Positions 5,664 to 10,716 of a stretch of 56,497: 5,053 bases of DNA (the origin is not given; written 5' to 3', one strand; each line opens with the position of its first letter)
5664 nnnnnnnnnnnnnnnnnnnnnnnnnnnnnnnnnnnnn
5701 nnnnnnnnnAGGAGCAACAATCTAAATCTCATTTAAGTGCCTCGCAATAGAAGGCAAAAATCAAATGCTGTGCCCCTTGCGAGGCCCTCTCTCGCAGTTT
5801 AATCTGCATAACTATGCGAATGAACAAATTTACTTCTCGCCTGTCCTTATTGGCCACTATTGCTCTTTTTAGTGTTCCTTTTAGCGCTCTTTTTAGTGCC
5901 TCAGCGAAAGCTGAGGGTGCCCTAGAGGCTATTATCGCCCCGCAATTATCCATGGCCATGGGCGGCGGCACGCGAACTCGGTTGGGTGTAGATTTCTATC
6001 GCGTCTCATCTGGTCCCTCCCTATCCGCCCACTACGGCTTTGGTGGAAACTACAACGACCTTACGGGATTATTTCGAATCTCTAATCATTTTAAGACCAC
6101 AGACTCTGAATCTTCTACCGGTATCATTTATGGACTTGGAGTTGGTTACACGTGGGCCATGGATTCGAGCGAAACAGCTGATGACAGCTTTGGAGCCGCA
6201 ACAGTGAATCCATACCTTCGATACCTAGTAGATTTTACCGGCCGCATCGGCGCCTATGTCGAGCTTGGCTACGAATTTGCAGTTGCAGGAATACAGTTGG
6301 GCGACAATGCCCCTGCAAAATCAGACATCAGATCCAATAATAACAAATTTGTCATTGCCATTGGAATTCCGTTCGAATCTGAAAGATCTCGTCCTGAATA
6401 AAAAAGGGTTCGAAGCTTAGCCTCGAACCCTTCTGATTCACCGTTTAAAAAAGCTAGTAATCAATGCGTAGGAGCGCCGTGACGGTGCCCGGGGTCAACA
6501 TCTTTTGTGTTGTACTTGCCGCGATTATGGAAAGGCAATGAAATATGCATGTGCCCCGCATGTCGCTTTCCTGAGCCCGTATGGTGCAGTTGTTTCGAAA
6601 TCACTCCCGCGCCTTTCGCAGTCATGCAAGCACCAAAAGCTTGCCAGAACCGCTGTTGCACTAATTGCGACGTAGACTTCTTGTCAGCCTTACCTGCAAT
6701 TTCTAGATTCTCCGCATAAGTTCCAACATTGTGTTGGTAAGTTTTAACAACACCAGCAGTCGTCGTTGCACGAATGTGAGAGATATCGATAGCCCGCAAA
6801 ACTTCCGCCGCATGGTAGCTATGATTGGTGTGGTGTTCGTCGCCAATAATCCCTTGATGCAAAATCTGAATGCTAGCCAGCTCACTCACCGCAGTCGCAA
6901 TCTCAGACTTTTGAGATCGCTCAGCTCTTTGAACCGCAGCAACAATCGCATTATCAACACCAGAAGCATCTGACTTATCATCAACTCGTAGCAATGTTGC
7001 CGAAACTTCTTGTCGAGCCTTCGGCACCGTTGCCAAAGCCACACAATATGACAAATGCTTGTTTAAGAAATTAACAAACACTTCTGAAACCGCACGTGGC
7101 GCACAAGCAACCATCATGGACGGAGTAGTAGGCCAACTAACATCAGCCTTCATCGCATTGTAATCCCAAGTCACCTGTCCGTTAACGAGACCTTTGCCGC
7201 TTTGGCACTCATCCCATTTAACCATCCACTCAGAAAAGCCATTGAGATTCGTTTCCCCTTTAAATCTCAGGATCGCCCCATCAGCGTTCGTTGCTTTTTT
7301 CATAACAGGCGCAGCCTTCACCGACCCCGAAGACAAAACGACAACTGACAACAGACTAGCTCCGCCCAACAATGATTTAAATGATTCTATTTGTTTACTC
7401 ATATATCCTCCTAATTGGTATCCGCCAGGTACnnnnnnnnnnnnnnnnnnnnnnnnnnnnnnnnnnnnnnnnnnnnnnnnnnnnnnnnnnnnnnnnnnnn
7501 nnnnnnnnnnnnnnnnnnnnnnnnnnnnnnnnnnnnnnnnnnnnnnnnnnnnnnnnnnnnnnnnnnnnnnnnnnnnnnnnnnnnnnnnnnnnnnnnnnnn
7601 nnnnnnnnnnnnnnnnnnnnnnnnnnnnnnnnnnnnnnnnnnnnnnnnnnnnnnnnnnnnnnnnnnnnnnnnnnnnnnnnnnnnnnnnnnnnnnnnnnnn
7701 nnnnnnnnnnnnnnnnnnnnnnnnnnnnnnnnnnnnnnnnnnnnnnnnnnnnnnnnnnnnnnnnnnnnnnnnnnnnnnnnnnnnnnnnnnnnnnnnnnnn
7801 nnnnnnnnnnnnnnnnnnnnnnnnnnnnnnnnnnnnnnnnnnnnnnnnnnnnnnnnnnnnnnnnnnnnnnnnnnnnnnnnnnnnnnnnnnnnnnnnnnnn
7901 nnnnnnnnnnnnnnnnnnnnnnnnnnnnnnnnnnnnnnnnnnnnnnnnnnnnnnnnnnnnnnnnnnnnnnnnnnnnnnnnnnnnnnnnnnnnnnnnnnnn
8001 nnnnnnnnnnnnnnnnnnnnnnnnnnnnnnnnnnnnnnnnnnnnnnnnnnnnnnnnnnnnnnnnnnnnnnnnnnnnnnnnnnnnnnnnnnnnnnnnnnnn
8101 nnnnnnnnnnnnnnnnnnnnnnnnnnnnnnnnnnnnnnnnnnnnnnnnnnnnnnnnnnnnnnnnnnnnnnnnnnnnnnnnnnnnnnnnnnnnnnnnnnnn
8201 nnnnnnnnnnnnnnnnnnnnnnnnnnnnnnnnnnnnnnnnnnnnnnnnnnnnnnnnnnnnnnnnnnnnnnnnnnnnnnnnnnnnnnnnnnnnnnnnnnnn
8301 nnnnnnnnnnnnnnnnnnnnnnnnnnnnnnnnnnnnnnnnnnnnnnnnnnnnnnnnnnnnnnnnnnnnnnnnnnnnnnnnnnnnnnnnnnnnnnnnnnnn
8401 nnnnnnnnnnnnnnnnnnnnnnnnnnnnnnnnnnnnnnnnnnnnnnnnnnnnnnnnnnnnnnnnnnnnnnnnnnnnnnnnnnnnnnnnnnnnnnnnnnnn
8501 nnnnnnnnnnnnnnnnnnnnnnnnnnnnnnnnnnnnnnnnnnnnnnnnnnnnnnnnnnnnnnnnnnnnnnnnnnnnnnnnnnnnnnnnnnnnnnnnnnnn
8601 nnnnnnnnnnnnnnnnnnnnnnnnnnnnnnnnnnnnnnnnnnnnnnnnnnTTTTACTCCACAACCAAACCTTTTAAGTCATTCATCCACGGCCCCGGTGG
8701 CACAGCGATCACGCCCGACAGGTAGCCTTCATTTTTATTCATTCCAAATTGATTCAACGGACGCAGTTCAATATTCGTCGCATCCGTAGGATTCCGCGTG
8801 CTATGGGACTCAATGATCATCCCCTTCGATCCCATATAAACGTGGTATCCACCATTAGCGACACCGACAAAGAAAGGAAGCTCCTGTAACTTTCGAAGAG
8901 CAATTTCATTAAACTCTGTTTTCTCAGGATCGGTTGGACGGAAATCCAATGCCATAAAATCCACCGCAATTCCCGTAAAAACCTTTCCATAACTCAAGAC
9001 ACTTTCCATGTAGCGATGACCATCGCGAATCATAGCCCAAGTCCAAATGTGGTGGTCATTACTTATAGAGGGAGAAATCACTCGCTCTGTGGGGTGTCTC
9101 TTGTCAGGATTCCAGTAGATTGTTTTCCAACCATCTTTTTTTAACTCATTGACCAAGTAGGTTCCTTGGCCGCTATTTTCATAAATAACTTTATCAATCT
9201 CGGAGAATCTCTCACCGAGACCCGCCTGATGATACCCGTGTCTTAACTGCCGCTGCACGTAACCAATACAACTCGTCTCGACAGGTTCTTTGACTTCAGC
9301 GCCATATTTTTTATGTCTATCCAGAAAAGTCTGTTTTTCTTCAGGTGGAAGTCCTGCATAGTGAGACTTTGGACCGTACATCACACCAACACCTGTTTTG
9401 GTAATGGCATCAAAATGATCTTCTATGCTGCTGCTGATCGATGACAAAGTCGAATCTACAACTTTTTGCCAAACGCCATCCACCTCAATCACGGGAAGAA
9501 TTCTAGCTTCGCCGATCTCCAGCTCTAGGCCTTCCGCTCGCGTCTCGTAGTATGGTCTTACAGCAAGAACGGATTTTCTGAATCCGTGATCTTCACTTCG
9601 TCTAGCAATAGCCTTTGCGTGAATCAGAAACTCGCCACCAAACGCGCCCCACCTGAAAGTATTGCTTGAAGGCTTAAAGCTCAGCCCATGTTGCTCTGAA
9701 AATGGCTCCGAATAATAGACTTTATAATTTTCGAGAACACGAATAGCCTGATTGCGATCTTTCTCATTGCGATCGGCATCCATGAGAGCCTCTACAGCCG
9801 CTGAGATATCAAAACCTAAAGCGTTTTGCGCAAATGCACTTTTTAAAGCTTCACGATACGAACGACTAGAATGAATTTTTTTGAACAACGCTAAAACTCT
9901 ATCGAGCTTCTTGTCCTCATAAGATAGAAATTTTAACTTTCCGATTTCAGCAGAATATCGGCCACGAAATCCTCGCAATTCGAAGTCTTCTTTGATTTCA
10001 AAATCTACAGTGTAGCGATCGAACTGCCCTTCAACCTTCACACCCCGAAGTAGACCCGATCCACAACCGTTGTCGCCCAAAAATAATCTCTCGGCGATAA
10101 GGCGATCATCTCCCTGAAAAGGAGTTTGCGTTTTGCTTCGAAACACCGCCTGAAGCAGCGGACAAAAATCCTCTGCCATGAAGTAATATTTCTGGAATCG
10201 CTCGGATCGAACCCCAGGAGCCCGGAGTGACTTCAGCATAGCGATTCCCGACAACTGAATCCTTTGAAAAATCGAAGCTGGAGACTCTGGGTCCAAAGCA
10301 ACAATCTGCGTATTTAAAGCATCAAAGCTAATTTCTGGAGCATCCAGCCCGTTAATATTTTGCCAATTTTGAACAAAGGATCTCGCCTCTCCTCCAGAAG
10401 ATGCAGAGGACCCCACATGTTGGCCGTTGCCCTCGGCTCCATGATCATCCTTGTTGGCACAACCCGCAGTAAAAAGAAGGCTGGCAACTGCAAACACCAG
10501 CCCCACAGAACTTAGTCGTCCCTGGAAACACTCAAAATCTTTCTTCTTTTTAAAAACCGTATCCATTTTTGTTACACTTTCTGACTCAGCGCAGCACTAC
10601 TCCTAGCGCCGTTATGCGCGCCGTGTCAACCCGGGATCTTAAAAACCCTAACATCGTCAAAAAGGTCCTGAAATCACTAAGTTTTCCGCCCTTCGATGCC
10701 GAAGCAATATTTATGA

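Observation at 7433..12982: Two paralogous gene pairs placed back-to-back, with opposite strands and swapped internal order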

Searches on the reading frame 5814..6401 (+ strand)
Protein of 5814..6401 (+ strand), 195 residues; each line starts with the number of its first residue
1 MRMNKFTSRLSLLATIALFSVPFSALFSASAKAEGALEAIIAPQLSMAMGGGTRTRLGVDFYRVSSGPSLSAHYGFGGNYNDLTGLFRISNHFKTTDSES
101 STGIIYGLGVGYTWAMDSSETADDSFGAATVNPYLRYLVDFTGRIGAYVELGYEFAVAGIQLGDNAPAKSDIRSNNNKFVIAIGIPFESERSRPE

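Call 5: search_protein_families(library=pfam, proteins=[window:5814-6401:+], max_evalue=1)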
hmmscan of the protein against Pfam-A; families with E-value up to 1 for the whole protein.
window:5814-6401:+ (195 aa): 1 family
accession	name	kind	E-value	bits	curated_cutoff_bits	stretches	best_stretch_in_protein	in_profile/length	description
PF05968.16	Bacillus_PapR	-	0.049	14.4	27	1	159-188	17-47/48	Bacillus PapR protein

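Call 6: search_protein_families(library=ncbifam, proteins=[window:5814-6401:+], max_evalue=1)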
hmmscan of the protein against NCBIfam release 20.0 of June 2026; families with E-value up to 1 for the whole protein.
window:5814-6401:+ (195 aa): 0 families

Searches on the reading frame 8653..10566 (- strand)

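Call 5: search_protein_families(library=pfam, proteins=[window:8653-10566:-], max_evalue=1)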
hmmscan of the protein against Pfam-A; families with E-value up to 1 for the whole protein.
window:8653-10566:- (637 aa): 0 families

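Call 6: search_protein_families(library=ncbifam, proteins=[window:8653-10566:-], max_evalue=1)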
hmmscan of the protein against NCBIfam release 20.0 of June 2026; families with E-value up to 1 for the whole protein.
window:8653-10566:- (637 aa): 1 family
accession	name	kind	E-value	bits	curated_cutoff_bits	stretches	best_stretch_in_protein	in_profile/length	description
NF009791.1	PRK13283.1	equivalog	0.19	12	169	1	218-278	20-80/129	flagellar assembly protein FliW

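Call 67: search_protein_families(library=phrogs, proteins=[window:8653-10566:-], max_evalue=0.1)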
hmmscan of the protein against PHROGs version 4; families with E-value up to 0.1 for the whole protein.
window:8653-10566:- (637 aa): 0 families

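Call 68: search_protein_families(library=padloc, proteins=[window:8653-10566:-], max_evalue=0.1)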
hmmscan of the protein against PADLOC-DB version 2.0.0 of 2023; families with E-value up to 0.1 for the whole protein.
window:8653-10566:- (637 aa): 0 families

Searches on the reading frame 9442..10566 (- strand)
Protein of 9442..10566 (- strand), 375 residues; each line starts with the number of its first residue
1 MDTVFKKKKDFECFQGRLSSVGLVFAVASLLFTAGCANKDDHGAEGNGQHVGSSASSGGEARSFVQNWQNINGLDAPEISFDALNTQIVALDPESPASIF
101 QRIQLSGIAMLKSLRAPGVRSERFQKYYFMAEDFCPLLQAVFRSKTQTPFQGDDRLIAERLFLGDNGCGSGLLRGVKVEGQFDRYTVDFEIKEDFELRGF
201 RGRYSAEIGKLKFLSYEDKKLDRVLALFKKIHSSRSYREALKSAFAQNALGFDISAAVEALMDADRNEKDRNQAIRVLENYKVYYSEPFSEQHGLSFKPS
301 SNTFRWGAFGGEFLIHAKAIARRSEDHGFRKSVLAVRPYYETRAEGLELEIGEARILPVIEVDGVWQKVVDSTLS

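Call 38: search_protein_families(library=pfam, proteins=[window:9442-10566:-], max_evalue=0.01)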
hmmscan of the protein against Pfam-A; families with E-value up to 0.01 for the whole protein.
window:9442-10566:- (375 aa): 0 families
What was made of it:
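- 8653..10566 (-): B1: first gene of the operon. Exported, with a lipobox (LFTAGC) in the window. It has a ~370-aa N-terminal region of unknown type plus a C-terminal family-B 'Cys-His' domain. Pfam finds nothing in the N-terminal region (call 38).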
